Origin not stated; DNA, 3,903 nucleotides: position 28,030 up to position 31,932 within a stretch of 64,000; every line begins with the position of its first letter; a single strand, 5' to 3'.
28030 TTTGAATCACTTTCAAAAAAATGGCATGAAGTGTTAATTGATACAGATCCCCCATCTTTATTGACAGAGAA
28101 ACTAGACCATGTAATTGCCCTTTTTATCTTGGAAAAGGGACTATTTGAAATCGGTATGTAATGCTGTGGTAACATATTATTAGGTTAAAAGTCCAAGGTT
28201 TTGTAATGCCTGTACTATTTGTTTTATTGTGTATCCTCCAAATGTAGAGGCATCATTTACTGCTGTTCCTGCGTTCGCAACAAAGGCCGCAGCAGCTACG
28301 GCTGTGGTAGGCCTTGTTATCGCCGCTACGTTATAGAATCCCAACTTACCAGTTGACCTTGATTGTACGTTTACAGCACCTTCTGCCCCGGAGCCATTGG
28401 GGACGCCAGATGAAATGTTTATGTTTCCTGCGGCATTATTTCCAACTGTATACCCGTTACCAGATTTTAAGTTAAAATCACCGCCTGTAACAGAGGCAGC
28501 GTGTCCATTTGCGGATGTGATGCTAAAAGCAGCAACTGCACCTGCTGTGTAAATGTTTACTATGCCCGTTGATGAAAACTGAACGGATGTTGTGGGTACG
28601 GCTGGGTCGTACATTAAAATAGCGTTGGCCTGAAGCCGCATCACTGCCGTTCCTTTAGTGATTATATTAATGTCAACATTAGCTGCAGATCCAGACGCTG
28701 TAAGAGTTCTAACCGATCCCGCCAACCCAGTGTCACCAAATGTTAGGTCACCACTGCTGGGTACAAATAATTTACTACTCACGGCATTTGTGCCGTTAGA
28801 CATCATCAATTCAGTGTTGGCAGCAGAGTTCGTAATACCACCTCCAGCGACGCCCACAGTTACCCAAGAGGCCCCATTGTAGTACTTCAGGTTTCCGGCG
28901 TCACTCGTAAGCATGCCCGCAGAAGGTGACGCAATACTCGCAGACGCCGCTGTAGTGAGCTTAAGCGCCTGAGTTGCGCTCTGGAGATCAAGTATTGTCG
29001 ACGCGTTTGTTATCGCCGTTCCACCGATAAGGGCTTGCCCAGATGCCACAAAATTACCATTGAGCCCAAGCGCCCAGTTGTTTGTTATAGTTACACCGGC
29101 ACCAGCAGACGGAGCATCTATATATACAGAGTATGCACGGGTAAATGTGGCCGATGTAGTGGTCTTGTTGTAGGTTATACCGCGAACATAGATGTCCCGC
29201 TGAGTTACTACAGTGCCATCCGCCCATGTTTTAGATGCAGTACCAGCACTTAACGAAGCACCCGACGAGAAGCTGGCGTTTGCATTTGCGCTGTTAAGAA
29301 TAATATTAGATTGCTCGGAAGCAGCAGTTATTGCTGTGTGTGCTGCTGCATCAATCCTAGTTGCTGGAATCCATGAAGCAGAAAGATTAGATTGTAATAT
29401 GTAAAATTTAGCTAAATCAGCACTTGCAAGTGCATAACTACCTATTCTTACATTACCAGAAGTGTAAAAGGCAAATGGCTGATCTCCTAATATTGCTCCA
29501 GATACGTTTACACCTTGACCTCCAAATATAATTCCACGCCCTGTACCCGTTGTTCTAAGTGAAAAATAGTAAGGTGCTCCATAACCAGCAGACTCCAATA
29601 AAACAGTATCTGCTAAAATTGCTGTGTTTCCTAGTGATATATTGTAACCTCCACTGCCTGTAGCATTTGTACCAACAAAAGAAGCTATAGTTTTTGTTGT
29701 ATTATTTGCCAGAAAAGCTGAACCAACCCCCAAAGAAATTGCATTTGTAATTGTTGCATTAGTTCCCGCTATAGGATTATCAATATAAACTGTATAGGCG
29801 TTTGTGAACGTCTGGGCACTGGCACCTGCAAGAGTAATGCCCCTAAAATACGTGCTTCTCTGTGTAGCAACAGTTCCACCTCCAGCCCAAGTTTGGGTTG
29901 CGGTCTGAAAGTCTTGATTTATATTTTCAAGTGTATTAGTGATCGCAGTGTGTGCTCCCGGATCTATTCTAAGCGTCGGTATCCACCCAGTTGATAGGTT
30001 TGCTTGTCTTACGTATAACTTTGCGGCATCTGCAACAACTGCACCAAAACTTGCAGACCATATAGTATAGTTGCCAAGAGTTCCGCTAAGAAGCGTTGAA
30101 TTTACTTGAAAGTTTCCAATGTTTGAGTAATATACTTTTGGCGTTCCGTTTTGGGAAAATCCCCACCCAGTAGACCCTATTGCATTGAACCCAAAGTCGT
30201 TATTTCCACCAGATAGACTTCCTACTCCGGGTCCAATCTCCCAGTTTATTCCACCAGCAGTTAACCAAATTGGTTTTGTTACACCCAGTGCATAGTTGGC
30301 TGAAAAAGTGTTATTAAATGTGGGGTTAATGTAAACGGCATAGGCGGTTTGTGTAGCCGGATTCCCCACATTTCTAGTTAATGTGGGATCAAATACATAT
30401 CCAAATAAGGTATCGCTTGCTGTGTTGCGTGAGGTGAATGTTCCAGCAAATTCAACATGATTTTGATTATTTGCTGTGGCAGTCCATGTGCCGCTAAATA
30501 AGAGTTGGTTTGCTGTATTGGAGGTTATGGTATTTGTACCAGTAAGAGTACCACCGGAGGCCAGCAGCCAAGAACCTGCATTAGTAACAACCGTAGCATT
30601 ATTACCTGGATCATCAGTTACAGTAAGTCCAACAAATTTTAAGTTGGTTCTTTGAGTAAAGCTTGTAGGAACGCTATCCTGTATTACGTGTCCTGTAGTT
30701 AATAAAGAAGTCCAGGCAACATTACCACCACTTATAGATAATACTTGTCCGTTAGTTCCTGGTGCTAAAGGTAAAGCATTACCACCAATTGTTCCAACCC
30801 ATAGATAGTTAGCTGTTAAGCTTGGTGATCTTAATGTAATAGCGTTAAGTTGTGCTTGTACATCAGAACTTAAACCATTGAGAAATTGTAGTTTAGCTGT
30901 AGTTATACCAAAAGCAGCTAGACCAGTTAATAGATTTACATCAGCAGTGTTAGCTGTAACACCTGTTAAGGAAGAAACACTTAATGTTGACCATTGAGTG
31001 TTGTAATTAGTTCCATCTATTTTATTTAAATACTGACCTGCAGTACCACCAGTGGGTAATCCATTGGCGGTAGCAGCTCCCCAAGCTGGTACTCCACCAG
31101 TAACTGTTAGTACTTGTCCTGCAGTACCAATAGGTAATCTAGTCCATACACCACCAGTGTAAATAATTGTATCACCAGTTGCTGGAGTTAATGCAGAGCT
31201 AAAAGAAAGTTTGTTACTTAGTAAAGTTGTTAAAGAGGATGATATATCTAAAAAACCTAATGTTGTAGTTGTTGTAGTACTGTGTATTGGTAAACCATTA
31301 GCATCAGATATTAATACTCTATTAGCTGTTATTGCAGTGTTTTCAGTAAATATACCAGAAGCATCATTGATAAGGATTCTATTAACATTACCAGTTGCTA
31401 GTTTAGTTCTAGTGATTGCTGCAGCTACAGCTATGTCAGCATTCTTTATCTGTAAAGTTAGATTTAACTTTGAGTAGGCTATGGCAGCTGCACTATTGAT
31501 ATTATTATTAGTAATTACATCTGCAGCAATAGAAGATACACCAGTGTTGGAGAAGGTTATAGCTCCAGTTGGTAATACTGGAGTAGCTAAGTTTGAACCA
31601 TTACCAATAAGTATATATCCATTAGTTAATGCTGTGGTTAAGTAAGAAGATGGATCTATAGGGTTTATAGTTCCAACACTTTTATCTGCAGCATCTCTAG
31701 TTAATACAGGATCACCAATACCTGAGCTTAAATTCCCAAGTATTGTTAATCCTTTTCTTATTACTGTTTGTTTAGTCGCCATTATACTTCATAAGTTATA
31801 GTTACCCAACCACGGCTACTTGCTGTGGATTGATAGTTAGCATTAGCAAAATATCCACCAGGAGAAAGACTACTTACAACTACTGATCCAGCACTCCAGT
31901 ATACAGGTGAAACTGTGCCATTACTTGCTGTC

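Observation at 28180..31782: Tail-fibre gene with an internal domain duplication and a compositionally foreign (GC-rich) C-terminal third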

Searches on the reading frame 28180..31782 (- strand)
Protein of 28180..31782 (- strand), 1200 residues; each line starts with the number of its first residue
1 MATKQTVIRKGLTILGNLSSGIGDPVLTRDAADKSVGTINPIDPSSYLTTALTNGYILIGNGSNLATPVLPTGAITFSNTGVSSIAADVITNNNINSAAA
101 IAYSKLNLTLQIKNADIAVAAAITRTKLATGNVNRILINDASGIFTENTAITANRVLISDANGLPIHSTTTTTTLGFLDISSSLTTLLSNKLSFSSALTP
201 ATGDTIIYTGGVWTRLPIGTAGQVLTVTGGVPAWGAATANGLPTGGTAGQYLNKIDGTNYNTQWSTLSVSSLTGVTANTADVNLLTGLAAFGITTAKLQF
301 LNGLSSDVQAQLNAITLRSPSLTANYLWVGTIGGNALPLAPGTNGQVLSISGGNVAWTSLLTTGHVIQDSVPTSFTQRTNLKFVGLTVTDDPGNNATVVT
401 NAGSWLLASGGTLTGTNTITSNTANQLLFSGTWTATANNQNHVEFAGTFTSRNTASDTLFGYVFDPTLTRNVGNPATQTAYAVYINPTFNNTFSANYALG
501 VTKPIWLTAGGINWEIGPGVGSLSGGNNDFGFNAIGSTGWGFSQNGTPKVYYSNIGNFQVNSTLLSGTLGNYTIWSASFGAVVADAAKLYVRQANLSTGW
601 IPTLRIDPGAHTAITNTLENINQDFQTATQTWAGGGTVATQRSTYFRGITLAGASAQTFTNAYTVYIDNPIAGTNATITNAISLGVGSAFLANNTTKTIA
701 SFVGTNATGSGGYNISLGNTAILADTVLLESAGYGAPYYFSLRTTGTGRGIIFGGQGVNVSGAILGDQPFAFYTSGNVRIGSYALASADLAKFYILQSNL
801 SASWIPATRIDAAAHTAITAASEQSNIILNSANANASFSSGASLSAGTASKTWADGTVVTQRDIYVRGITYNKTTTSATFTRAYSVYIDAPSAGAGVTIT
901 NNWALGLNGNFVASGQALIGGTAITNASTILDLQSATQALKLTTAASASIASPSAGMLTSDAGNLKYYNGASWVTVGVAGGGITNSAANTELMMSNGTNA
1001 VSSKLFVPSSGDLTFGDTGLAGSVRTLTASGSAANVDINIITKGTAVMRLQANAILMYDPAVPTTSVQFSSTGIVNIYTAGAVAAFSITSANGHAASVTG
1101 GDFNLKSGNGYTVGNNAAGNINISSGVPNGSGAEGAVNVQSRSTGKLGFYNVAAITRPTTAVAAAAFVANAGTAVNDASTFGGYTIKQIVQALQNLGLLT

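Call 5: search_protein_families(library=pfam, proteins=[window:28180-31782:-], max_evalue=0.1)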
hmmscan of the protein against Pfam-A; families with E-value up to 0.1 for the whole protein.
window:28180-31782:- (1200 aa): 0 families

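Call 6: search_protein_families(library=phrogs, proteins=[window:28180-31782:-], max_evalue=0.01)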
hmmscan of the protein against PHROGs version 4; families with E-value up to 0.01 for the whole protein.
window:28180-31782:- (1200 aa): 1 family
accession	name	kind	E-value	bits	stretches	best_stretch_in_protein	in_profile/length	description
phrog_22680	-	unknown function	0.00013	23.2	1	241-277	24-60/78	-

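Call 10: search_dna_similar(query=window:28180-31782:-, collection=phages, mode=protein, max_rows=30, max_evalue=0.001)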
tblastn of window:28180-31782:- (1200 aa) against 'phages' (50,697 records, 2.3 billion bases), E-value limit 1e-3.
No match.
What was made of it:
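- Closest known: PhicrAss001 tail fibre system. Different: No similarity to crAss001 was seen: tblastn against the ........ phage collection found nothing (call 10).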

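Call 11: find_homologous_proteins(query=window:28180-31782:-)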
Query window:28180-31782:- (1200 aa): 111 proteins with E <= 0.001 among 8000 candidates.
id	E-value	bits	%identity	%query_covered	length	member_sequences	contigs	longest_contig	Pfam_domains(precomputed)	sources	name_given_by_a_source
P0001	0.0e+0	2514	100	100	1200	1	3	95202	-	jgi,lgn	-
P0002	2.4e-239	815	72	42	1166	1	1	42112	PF26696.1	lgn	-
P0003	2.4e-156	541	56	33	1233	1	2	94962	-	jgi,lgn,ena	-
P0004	7.9e-137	476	39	76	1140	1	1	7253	-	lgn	-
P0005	6.4e-125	437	55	33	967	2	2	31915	-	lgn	-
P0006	1.4e-117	412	51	30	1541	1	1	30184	-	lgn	-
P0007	8.8e-111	390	54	34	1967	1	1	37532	-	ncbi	-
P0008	6.7e-108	380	54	33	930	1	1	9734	-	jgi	jgi:hypothetical protein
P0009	7.8e-102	360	52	30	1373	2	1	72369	-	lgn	-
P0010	2.9e-101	358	56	30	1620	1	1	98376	-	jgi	-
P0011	5.7e-100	354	52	31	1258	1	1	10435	-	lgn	-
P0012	4.4e-99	351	48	35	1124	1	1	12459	-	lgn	-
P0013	3.3e-96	341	54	30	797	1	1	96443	-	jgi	jgi:hypothetical protein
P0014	2.3e-95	339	46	8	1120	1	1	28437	-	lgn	-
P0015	7.5e-95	337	51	30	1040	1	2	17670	-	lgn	-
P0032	3.1e-83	299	50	31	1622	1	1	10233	PF24146.3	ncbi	-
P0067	4.6e-50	189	41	30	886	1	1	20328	PF22237.4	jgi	jgi:hypothetical protein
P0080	1.2e-32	131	36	28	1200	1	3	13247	-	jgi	-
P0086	1.2e-18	85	54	8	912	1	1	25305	PF10983.14,PF26696.1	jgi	jgi:hypothetical protein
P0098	1.2e-10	58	57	5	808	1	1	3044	PF18454.8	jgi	jgi:hypothetical protein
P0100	6.5e-9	52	37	14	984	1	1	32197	PF00386.28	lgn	-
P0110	1.6e-4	38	68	3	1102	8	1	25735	PF18454.8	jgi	jgi:trimeric autotransporter adhesin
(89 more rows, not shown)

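Call 14: find_encoding_contigs(protein=P0001, flank=10000, max_places=4)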
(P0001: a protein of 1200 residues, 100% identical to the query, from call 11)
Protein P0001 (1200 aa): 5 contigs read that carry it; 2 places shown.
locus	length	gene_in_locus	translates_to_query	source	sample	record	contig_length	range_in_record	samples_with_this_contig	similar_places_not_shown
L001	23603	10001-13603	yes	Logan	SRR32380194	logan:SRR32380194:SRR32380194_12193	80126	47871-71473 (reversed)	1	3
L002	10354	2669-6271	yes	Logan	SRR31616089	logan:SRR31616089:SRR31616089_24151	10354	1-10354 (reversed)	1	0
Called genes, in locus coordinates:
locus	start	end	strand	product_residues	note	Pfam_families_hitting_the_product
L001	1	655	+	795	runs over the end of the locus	-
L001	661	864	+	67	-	-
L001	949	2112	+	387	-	-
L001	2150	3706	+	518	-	PF23898:Crass_capsid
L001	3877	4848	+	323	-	-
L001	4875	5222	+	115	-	-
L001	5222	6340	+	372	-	-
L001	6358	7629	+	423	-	-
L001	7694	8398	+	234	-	-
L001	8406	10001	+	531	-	-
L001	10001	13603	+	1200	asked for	-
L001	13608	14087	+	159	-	-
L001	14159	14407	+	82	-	-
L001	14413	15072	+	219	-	PF25702:CrAss_Ring_2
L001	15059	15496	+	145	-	PF18925:DUF5675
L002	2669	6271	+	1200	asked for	-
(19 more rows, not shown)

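Call 15: find_encoding_contigs(protein=P0002, flank=10000, max_places=4)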
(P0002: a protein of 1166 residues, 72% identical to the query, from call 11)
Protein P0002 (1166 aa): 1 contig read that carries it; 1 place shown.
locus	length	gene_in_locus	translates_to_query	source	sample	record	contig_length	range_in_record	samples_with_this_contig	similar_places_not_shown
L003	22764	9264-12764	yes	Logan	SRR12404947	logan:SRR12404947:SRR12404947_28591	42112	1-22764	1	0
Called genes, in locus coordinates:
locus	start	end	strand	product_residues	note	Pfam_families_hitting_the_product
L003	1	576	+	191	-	?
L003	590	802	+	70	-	-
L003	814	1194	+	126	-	PF13302:Acetyltransf_3, PF00583:Acetyltransf_1 (weak)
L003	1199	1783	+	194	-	-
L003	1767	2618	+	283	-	PF01073:3Beta_HSD, PF01370:Epimerase, PF02719:Polysacc_synt_2, PF04321:RmlD_sub_bind (weak), PF05368:NmrA (weak), PF07993:NAD_binding_4 (faint), PF16363:GDP_Man_Dehyd, PF13460:NAD_binding_10 (weak)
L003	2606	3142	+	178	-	-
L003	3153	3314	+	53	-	-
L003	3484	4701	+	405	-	-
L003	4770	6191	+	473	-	-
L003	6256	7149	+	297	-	-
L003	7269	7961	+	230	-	-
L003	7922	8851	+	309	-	-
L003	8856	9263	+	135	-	-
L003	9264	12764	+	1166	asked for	PF26696:PTL_trimer (weak)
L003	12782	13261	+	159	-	-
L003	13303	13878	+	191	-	-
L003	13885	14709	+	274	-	-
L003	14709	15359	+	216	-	-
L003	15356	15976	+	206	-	-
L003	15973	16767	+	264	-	-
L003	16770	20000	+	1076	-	-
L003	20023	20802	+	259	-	-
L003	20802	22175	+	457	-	-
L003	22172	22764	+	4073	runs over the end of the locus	PF28553:WH_1 (weak), PF28554:DUF8437, PF28555:Helicase_dom, PF00271:Helicase_C (weak)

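Call 21: find_encoding_contigs(protein=P0004, flank=10000, max_places=3)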
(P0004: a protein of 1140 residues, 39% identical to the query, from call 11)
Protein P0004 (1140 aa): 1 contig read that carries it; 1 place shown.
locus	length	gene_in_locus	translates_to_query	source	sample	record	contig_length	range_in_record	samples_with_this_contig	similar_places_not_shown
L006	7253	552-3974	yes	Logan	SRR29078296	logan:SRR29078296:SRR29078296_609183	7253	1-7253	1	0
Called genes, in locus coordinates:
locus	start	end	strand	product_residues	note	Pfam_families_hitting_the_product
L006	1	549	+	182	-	?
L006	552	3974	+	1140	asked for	-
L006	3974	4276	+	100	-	-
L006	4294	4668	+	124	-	-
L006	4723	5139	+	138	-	-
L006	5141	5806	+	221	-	PF25702:CrAss_Ring_2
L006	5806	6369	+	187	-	-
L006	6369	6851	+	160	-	PF18925:DUF5675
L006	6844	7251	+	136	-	?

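Call 27: search_solved_structures(query=window:28180-31782:-, max_evalue=1, show_alignments=2)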
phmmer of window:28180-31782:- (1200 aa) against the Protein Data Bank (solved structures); distinct sequences matched with E-value up to 1: 5.
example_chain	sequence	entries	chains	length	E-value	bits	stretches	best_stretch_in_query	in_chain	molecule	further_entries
8k9h_B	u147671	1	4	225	0.095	13.7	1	676-763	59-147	Acetoacetate:butyrate/acetate coenzyme A transferase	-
2kd7_A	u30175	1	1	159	0.55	11.2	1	337-397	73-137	Putative chitobiase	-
6yw5_88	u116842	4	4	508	0.58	11.1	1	821-900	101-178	3-hydroxyisobutyryl-CoA hydrolase, mitochondrial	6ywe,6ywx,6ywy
3ggl_A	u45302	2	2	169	0.62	11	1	337-397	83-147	Putative chitobiase | Chitobiase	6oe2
4ios_A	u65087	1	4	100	0.71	10.8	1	328-418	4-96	BPP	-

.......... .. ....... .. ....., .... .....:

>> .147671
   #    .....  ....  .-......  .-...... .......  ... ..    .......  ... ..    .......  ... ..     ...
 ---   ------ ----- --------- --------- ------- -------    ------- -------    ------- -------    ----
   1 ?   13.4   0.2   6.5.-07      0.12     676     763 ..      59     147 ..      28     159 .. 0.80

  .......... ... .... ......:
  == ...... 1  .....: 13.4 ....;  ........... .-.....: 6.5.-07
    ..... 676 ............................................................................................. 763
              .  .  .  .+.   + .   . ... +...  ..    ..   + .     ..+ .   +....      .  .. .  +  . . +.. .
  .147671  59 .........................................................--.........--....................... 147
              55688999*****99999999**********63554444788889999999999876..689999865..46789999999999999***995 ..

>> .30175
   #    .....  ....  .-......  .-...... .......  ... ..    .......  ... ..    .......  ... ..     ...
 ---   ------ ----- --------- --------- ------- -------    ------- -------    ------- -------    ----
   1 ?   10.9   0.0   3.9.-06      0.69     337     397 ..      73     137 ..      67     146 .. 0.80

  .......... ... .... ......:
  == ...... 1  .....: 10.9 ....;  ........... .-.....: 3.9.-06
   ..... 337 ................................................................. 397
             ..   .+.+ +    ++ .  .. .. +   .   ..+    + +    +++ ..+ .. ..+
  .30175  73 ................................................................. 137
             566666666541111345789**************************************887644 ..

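Call 69: search_protein_families(library=pfam, proteins=[P0002], max_evalue=0.01)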
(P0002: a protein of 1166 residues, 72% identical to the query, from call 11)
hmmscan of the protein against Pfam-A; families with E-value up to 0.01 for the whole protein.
P0002 (1166 aa): 0 families

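Call 85: search_protein_families(library=ncbifam, proteins=[window:28180-31782:-], max_evalue=0.01)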
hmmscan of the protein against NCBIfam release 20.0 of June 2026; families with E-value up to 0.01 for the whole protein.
window:28180-31782:- (1200 aa): 0 families

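Call 86: search_protein_families(library=pfam, proteins=[P0098, P0110, P0086, P0100, P0032, P0067], max_evalue=0.001)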
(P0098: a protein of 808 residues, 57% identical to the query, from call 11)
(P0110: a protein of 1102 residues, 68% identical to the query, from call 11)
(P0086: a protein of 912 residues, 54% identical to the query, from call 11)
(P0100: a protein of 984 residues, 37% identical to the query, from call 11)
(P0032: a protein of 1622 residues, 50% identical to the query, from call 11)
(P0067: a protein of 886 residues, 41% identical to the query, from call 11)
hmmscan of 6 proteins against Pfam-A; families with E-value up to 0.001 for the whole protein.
P0098 (808 aa): 1 family
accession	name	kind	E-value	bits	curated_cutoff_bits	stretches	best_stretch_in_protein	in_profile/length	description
PF18454.7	Mtd_N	-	2.8e-11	43.6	26.3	1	12-47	4-37/37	Major tropism determinant N-terminal domain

P0110 (1102 aa): 1 family
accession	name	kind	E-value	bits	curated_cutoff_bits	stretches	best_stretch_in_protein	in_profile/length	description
PF18454.7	Mtd_N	-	4.9e-10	39.6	26.3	1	7-45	1-37/37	Major tropism determinant N-terminal domain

P0086 (912 aa): 1 family
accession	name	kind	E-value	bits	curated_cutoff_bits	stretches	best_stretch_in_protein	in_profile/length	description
PF10983.13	DUF2793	-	1.3e-12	47.8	27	1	352-418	21-87/87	Protein of unknown function (DUF2793)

P0100 (984 aa): 1 family
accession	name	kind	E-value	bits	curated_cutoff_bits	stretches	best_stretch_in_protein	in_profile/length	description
PF00386.27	C1q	-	4.3e-10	40.3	23.7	1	728-804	12-89/127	C1q domain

P0032 (1622 aa): 1 family
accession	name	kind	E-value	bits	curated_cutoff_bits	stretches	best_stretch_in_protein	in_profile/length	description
PF24146.1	K1-lyase_C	-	6e-19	68.7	27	1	1549-1619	1-70/70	K1 capsule-specific polysaccharide lyase, C-terminal domain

P0067 (886 aa): 1 family
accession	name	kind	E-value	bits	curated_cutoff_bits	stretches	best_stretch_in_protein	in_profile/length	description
PF22237.3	SO2946-like_C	-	6.3e-23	82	27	1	712-877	2-163/163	SO2946-like, C-terminal domain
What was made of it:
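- Some matching proteins carry the Mtd_N domain of the Bordetella phage tropism determinant (calls 11, 86).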

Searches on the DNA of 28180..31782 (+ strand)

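Call 8: search_dna_similar(query=window:28180-31782:+, collection=phages, mode=distant, max_rows=25)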
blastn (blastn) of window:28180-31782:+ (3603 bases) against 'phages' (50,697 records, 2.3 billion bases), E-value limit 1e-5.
No match.

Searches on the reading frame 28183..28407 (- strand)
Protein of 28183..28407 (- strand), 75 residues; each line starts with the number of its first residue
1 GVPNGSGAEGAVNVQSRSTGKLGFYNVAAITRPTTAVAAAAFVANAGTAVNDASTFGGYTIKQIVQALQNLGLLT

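Call 41: search_solved_structures(query=A1, max_evalue=10, show_alignments=3)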
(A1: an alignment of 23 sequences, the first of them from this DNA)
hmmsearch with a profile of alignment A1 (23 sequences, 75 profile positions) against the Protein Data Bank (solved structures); distinct sequences matched with E-value up to 10: 2.
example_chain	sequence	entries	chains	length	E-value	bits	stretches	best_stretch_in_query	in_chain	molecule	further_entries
8ci8_A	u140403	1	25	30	0.45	13.8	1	10-33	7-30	Nuclear pore complex protein Nup98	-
5us8_A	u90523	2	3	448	1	12.7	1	17-61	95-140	Argininosuccinate synthase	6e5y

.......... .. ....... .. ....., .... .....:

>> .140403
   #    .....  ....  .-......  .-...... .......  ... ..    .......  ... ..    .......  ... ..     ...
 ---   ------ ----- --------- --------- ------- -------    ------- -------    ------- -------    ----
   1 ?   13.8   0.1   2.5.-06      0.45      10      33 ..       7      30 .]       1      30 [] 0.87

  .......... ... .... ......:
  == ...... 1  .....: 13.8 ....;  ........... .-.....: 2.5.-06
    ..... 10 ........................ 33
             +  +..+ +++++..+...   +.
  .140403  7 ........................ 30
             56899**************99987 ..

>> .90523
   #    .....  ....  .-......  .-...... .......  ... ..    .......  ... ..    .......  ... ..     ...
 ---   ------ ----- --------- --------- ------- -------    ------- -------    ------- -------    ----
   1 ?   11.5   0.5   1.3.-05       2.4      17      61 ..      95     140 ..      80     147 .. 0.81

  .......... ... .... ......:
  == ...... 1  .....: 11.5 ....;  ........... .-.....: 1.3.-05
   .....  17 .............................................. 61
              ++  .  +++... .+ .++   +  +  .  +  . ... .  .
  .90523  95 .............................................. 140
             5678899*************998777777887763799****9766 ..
